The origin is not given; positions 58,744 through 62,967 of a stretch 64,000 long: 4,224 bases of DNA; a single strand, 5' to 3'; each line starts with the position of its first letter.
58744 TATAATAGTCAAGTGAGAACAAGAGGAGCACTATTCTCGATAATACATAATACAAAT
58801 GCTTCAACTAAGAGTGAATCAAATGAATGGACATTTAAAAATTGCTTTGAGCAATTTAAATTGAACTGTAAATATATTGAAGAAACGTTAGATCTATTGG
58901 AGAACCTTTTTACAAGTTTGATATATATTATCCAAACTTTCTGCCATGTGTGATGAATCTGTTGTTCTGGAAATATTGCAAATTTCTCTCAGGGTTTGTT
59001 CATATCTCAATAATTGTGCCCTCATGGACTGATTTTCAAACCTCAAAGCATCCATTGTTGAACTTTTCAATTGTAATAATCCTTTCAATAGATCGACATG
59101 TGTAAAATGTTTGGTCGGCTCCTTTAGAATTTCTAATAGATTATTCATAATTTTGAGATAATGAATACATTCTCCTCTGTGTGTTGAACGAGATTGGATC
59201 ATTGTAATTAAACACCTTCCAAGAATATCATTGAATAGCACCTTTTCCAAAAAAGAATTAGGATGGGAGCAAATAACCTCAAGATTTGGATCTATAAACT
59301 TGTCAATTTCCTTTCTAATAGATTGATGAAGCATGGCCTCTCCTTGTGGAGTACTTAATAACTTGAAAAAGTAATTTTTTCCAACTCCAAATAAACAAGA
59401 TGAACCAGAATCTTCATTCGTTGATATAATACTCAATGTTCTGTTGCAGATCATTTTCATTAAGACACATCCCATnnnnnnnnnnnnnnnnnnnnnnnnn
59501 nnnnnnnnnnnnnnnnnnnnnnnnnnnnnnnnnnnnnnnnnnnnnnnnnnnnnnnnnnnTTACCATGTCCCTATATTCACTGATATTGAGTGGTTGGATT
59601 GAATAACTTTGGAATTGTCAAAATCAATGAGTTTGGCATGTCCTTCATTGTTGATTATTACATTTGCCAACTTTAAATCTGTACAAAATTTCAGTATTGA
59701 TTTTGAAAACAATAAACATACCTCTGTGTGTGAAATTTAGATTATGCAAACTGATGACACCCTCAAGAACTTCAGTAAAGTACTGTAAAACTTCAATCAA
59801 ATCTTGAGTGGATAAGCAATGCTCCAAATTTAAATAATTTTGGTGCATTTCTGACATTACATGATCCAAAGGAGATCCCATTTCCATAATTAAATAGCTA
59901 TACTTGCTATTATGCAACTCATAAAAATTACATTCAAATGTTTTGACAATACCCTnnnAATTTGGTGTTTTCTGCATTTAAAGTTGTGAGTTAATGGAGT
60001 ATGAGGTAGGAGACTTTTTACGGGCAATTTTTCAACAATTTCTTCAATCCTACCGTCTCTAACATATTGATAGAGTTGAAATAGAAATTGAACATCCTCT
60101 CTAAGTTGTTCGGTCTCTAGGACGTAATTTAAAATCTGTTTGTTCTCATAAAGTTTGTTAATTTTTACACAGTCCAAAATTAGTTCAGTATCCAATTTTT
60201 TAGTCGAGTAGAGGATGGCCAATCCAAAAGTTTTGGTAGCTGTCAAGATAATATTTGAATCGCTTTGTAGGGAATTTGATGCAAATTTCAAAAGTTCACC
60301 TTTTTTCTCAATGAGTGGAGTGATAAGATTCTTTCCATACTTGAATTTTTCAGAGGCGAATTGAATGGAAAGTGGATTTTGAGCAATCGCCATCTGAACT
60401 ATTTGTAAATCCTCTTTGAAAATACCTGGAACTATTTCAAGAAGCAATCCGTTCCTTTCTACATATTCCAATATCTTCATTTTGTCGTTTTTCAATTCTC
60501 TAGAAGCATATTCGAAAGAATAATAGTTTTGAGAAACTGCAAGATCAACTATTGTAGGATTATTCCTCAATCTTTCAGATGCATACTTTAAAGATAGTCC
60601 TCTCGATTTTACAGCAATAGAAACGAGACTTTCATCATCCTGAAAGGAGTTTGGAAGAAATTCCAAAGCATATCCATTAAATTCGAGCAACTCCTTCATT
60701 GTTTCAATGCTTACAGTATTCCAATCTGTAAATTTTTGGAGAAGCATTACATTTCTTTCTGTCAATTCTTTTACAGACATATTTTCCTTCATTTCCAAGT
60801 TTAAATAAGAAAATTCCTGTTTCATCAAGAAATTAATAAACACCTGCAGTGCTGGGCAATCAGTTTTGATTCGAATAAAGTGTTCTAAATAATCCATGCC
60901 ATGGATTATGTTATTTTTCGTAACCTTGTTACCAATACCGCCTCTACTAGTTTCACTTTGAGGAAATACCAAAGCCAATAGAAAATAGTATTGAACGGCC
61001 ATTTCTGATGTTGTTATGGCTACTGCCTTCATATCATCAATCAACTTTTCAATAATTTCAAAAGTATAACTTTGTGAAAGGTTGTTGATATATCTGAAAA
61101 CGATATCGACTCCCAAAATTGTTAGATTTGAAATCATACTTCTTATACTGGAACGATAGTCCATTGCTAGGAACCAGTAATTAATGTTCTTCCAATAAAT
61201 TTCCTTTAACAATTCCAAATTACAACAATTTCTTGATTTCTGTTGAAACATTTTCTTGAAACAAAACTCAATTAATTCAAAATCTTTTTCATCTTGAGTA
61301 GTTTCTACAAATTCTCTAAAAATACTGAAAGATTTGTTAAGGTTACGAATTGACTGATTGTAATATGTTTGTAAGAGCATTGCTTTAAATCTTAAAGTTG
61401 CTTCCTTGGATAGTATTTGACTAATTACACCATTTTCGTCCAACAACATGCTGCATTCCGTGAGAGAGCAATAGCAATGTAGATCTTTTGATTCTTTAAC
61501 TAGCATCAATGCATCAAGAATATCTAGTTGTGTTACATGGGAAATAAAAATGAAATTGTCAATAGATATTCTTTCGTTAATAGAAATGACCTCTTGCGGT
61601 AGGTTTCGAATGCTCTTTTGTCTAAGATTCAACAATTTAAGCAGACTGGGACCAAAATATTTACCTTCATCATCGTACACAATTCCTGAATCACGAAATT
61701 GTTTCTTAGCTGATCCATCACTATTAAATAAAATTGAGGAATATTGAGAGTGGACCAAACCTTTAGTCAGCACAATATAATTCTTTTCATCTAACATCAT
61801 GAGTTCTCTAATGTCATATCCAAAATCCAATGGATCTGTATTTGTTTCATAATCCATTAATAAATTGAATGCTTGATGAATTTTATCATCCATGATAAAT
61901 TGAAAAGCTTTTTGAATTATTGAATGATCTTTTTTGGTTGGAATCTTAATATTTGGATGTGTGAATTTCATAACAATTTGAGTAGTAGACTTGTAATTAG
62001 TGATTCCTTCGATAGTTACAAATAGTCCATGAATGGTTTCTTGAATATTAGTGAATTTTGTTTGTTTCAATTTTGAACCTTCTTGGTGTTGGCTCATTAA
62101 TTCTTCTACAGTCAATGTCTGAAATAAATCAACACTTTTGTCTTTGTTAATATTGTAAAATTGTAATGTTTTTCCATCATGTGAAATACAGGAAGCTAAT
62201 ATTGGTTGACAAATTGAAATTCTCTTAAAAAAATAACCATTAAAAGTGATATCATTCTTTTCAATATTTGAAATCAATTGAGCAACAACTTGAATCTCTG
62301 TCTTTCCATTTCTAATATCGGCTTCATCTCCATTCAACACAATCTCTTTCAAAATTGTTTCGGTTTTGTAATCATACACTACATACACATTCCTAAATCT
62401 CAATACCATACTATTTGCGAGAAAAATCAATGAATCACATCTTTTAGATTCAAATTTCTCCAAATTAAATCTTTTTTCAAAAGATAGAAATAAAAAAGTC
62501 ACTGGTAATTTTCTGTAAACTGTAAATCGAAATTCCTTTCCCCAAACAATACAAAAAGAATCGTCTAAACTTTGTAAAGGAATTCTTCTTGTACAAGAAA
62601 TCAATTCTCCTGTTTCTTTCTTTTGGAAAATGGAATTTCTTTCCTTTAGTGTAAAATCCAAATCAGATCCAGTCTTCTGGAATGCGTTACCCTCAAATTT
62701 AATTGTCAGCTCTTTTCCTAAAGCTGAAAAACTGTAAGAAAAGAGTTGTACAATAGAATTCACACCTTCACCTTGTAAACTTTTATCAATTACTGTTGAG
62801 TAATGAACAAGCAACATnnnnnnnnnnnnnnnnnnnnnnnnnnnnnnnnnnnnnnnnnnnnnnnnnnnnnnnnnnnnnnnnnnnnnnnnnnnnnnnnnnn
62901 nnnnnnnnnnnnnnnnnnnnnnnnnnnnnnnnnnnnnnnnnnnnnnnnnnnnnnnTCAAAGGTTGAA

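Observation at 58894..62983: DUF4116-repeat kinase gene with an in-frame TAA in the GT-x-YLAPE motif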

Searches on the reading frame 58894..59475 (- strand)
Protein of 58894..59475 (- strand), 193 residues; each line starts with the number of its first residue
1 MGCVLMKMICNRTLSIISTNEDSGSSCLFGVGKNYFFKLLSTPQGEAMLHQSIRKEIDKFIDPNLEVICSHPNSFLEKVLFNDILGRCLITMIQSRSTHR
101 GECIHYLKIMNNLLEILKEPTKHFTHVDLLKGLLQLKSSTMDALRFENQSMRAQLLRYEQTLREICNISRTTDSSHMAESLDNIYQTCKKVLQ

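Call 22: find_encoding_contigs(protein=window:58894-59475:-, flank=5000, max_places=10)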
Protein window:58894-59475:- (193 aa): no gene with exactly this product is on record in the collection.

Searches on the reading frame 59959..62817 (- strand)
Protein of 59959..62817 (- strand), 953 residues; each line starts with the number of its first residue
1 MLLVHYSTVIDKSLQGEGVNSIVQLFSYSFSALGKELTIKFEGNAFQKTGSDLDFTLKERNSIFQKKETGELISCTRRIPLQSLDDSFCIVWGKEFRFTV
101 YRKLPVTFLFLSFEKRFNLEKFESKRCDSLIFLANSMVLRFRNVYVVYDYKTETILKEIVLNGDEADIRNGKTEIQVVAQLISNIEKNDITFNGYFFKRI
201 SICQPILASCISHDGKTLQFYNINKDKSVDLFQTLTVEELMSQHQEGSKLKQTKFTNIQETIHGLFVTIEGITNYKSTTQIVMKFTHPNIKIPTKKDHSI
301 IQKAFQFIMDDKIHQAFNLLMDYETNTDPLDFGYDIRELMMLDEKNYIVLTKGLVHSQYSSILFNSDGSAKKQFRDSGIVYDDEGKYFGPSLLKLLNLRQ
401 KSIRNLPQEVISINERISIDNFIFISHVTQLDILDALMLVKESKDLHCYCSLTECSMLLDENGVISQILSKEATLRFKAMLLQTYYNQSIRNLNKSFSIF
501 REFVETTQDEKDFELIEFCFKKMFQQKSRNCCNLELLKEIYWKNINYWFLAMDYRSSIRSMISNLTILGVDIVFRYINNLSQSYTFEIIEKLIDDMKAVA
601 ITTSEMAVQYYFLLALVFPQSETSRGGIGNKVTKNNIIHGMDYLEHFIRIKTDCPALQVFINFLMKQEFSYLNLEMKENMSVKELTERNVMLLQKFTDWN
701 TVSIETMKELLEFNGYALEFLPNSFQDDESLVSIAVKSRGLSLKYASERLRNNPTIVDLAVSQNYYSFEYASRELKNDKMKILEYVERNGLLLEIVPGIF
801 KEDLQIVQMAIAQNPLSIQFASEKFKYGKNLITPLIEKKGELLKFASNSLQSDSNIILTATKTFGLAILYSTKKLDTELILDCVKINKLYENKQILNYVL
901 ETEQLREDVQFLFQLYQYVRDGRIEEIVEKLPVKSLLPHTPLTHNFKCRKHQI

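Call 21: find_homologous_proteins(query=window:59959-62817:-, max_evalue=1e-10)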
Query seq(953 aa) (953 aa): 1 proteins with E <= 1e-10 among 7169 candidates.
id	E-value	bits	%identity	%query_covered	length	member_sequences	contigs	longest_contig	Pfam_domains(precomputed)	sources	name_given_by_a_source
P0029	0.0e+0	2107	100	100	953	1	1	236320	PF13475.12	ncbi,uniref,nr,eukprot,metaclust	ncbi:predicted protein [Naegleria gruberi]|uniref:Predicted protein n=1 Tax=Naegleria gruberi TaxID=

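Call 23: find_encoding_contigs(protein=P0029, flank=5000, max_places=10)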
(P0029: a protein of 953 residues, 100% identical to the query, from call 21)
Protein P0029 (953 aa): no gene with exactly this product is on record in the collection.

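Call 44: list_cluster_members(proteins=[P0001, P0004, P0029, P0030, P0002])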
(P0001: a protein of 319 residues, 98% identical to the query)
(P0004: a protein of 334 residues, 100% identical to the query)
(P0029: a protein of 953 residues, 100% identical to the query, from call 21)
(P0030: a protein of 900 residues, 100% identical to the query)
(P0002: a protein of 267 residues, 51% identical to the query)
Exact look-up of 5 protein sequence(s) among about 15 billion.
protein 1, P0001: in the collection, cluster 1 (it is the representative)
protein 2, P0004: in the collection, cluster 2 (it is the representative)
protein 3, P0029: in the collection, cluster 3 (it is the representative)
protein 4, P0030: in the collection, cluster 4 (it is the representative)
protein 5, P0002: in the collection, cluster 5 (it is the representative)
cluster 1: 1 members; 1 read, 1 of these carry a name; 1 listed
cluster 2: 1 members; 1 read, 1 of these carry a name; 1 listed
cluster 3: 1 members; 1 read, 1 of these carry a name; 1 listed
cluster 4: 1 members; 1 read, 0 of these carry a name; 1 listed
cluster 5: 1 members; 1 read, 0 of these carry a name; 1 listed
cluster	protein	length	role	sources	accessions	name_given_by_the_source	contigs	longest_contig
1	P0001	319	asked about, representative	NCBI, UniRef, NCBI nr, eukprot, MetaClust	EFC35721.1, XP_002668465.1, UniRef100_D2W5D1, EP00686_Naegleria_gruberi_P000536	predicted protein [Naegleria gruberi] | Predicted protein n=1 Tax=Naegleria gruberi TaxID=5762 RepID=D2W5D1_NAEGR | uncharacterized protein NAEGRDRAFT_76621 [Naegleria gruberi]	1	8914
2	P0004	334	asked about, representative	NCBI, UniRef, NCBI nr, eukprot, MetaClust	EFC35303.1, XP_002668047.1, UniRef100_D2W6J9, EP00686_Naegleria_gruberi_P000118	predicted protein [Naegleria gruberi] | Predicted protein n=1 Tax=Naegleria gruberi TaxID=5762 RepID=D2W6J9_NAEGR | uncharacterized protein NAEGRDRAFT_77043 [Naegleria gruberi]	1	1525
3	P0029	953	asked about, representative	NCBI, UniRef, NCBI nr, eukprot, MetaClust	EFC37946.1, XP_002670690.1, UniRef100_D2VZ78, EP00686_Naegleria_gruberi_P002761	predicted protein [Naegleria gruberi] | Predicted protein n=1 Tax=Naegleria gruberi TaxID=5762 RepID=D2VZ78_NAEGR | uncharacterized protein NAEGRDRAFT_74392 [Naegleria gruberi]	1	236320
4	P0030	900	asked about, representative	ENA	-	-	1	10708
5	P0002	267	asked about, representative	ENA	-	-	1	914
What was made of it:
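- Annotation: the reference model stops just after the junction and no kinase is annotated (calls 21, 44).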
